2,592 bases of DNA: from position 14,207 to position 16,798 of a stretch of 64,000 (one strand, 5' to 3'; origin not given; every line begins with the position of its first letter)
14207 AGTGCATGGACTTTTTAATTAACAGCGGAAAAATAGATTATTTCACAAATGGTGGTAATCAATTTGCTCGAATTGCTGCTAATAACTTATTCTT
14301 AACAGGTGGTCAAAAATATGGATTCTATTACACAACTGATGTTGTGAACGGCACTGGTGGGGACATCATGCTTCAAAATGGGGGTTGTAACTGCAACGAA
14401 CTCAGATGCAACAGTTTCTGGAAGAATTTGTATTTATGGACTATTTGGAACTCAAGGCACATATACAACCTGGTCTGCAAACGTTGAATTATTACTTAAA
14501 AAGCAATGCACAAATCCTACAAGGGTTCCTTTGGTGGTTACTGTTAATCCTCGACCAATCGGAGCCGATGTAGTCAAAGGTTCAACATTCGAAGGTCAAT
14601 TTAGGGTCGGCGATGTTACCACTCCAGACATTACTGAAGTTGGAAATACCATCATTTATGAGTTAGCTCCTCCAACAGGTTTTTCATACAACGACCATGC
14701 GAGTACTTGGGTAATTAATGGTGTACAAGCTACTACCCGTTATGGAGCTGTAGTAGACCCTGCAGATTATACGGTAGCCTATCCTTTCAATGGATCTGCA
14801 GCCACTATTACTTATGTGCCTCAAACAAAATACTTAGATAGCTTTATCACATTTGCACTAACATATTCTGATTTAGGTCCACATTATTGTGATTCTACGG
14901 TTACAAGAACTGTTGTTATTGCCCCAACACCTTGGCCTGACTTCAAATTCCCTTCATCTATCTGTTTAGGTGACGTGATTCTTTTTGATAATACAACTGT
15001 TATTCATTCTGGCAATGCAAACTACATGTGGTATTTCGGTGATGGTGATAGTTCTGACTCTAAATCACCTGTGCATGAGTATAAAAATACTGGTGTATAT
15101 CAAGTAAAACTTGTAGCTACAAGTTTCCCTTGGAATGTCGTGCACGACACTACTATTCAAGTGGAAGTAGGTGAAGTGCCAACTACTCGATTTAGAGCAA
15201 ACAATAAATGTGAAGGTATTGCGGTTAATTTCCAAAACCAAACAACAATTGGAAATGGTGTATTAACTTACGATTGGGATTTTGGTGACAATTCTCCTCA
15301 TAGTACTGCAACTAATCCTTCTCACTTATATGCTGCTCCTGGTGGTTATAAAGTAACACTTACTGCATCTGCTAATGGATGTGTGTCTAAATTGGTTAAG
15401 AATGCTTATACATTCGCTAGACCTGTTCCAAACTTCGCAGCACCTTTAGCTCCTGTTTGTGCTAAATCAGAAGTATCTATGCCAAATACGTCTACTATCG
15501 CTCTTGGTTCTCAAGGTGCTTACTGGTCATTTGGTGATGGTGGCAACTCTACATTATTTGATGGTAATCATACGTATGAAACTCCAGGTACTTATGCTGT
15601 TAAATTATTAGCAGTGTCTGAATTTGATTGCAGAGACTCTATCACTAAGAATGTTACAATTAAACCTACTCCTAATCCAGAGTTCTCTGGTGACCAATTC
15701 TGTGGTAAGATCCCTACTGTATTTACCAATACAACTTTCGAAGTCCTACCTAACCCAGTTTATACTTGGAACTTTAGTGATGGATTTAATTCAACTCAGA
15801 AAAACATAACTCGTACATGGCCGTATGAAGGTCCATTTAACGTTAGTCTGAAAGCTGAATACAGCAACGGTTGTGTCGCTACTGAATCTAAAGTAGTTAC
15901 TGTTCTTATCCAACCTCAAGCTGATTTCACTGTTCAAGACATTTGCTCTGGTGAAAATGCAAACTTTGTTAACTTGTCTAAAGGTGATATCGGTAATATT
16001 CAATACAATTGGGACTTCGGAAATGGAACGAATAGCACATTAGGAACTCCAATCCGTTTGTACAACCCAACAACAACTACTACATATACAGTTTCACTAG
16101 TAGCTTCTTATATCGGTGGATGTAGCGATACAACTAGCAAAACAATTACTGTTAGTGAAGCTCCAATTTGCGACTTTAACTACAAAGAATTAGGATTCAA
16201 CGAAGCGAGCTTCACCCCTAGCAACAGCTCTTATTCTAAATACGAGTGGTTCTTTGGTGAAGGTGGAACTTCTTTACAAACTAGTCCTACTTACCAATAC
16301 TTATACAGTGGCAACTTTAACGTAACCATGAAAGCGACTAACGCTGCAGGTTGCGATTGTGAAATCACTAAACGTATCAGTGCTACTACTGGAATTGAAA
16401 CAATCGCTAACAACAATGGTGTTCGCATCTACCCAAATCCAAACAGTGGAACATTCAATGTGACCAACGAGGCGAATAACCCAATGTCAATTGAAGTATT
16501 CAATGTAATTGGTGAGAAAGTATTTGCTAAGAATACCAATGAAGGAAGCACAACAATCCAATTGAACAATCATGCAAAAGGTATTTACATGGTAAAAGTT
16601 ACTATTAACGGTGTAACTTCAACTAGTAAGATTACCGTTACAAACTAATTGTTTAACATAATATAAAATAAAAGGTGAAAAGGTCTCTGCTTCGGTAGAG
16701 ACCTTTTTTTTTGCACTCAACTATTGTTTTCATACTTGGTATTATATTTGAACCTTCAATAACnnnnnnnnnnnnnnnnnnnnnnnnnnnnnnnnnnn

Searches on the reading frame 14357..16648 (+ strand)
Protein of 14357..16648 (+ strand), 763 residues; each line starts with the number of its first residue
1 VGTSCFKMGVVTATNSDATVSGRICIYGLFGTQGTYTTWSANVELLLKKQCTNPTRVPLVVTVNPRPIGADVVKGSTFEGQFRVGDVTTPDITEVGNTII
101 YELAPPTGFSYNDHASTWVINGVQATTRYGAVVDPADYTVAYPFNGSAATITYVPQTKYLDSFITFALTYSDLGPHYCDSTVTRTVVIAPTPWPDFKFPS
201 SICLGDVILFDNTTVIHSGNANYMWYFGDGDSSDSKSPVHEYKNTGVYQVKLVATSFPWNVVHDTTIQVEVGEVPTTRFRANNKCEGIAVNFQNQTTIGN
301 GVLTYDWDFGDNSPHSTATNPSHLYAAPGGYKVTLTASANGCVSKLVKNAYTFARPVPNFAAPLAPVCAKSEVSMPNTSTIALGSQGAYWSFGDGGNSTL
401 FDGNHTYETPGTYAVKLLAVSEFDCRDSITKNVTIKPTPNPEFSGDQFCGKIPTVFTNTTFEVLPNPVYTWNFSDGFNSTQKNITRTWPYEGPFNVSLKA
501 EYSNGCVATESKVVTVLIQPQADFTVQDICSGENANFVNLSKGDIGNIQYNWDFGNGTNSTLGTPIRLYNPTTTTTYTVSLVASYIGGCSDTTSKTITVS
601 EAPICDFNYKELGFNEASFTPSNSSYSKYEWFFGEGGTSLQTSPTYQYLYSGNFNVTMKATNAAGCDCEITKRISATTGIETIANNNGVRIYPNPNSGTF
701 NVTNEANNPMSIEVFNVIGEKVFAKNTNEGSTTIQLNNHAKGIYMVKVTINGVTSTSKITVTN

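Call 39: search_protein_families(library=pfam, proteins=[window:14357-16648:+], max_evalue=0.001)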
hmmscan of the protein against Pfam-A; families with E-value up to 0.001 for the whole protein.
window:14357-16648:+ (763 aa): 4 families
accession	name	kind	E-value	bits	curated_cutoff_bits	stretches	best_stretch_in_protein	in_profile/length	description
PF18911.6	PKD_4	-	1.9e-60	201.3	27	6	282-342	12-74/85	PKD domain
PF00801.26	PKD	-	3.6e-36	123.4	23.5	5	301-340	28-68/80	PKD domain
PF18962.6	Por_Secre_tail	-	4.6e-13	49.7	27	1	691-761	1-75/75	Secretion system C-terminal sorting domain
PF08329.16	ChitinaseA_N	-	0.00029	20.9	21.2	0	635-674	66-105/133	Chitinase A, N-terminal domain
